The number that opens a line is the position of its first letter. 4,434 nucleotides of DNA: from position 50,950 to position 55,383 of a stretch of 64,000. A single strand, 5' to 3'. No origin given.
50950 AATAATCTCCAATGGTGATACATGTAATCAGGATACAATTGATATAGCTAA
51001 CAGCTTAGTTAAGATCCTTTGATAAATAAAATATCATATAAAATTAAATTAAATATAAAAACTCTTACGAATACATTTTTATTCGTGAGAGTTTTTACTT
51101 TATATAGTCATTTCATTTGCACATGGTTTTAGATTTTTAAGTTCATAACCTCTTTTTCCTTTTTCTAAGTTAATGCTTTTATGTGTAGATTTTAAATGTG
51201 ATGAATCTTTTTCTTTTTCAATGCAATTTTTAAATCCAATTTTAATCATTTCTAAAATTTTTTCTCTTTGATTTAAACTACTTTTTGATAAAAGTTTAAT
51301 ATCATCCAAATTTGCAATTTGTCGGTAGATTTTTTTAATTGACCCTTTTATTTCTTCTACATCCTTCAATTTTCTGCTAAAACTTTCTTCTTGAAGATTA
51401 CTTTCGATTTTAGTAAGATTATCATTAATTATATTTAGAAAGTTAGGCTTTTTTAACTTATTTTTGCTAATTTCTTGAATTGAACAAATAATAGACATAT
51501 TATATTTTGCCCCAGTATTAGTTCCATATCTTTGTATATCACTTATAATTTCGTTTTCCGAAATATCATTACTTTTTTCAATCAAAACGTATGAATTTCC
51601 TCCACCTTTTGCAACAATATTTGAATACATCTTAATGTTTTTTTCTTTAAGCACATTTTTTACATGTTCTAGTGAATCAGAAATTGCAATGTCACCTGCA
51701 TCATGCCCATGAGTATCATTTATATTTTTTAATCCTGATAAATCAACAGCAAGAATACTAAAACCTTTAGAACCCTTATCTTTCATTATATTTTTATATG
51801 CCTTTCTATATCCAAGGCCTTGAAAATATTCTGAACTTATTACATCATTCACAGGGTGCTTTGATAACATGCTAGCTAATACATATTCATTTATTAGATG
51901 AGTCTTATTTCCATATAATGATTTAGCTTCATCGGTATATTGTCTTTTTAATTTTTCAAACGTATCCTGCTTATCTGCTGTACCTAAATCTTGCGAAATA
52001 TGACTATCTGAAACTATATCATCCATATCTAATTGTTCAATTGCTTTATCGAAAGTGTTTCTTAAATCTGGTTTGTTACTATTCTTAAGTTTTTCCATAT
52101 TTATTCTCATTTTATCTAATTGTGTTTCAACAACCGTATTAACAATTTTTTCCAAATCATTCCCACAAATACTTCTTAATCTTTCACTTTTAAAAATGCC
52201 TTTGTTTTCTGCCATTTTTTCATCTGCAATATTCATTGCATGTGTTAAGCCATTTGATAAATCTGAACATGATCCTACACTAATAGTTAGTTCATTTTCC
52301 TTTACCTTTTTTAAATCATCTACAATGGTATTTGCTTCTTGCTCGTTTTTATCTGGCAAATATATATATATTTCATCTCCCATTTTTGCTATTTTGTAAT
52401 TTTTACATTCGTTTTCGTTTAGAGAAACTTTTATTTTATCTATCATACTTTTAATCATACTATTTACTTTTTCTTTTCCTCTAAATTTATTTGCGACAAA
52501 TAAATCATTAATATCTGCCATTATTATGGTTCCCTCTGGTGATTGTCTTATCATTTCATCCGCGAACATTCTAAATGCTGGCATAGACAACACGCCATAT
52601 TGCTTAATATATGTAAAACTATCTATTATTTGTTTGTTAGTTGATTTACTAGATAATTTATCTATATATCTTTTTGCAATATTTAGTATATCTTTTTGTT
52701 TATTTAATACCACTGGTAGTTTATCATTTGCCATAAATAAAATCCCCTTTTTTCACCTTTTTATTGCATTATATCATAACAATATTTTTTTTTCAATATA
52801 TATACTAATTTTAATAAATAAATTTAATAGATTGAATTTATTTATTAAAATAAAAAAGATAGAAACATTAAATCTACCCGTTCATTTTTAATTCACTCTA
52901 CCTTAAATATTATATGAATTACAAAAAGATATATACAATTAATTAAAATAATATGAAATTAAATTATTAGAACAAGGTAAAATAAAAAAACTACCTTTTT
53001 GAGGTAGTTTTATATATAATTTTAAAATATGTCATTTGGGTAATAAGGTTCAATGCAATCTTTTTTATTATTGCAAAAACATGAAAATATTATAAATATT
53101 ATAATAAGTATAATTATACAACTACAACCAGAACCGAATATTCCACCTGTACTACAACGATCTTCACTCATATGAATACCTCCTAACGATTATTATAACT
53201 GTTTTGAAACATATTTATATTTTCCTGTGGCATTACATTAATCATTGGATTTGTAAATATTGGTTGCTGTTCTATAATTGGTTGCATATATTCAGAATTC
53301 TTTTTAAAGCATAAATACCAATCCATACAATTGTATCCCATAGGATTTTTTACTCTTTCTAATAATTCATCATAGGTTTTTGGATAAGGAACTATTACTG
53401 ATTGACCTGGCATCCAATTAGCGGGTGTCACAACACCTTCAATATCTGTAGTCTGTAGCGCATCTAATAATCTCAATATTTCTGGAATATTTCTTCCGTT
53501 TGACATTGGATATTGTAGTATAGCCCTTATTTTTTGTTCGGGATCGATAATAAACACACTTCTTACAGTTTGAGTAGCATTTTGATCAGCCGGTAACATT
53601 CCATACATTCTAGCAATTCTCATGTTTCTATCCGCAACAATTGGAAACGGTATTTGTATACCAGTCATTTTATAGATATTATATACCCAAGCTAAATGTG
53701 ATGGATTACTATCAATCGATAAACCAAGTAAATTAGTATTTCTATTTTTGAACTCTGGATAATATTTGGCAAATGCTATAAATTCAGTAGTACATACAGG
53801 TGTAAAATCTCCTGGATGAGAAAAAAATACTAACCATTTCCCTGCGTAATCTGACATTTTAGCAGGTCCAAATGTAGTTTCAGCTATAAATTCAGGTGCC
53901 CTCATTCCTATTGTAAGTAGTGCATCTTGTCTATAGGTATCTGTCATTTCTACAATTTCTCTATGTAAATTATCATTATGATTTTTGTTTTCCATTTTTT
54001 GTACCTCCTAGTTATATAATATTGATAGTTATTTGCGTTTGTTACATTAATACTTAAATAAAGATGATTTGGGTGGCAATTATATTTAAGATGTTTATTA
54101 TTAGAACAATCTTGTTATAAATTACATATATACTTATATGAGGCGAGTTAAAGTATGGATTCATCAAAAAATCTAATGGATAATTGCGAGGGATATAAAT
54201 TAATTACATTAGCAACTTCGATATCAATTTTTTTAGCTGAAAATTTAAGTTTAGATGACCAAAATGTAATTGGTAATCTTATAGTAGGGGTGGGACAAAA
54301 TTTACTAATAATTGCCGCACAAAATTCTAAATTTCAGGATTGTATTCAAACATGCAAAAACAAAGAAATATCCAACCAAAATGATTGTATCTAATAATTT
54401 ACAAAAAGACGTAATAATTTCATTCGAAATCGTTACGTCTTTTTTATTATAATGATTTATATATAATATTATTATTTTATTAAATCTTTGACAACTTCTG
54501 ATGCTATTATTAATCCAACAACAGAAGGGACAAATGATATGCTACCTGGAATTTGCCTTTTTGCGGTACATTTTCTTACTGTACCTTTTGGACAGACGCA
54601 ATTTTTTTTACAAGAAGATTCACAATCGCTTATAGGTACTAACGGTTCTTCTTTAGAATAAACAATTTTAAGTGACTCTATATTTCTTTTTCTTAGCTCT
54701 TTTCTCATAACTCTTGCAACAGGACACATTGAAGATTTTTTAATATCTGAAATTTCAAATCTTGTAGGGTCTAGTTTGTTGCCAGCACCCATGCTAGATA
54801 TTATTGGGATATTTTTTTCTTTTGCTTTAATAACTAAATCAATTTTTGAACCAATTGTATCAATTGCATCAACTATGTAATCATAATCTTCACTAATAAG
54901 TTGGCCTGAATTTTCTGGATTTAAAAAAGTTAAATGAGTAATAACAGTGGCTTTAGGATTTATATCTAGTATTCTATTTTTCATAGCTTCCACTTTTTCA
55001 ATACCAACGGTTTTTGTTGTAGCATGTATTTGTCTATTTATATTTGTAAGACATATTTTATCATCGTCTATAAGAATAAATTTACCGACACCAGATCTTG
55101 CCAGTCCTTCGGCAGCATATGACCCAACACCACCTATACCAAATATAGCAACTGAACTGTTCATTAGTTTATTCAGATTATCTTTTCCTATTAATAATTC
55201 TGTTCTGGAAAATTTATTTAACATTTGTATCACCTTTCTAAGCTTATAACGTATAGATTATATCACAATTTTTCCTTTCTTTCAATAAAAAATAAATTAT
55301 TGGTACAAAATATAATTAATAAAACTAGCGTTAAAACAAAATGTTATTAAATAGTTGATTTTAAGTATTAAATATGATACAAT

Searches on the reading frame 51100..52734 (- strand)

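Call 10: search_protein_families(library=pfam, proteins=[window:51100-52734:-], max_evalue=0.00001)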
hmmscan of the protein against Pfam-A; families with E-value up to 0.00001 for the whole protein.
window:51100-52734:- (544 aa): 1 family
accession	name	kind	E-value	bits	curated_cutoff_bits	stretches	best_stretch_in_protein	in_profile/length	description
PF00990.26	GGDEF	-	9.3e-12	45.4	23.8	1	322-402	30-105/161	Diguanylate cyclase, GGDEF domain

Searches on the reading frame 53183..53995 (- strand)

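Call 10: search_protein_families(library=pfam, proteins=[window:53183-53995:-], max_evalue=0.00001)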
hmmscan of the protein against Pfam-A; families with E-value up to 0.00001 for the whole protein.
window:53183-53995:- (270 aa): 3 families
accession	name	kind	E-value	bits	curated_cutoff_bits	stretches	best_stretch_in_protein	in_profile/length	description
PF00578.27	AhpC-TSA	-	3.7e-32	111.3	26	1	29-158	1-123/124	AhpC/TSA family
PF08534.16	Redoxin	-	2e-17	63.8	26.6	1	30-169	3-140/148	Redoxin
PF10417.14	1-cysPrx_C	-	1.5e-12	47.7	21.1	1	179-216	1-39/41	C-terminal domain of 1-Cys peroxiredoxin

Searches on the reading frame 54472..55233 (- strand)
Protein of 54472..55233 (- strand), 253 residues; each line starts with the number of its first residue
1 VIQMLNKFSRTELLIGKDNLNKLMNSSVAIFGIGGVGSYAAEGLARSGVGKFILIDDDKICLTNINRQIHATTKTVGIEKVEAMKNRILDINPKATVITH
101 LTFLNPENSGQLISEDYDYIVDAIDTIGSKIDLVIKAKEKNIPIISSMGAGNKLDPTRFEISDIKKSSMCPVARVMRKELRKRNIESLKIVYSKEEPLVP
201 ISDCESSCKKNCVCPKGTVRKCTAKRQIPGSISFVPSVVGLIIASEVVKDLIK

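Call 10: search_protein_families(library=pfam, proteins=[window:54472-55233:-], max_evalue=0.00001)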
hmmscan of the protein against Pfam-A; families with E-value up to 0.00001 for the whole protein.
window:54472-55233:- (253 aa): 1 family
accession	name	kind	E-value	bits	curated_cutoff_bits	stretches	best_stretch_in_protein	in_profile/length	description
PF00899.27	ThiF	-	3.4e-41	141.4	28.1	1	12-251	5-202/238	ThiF family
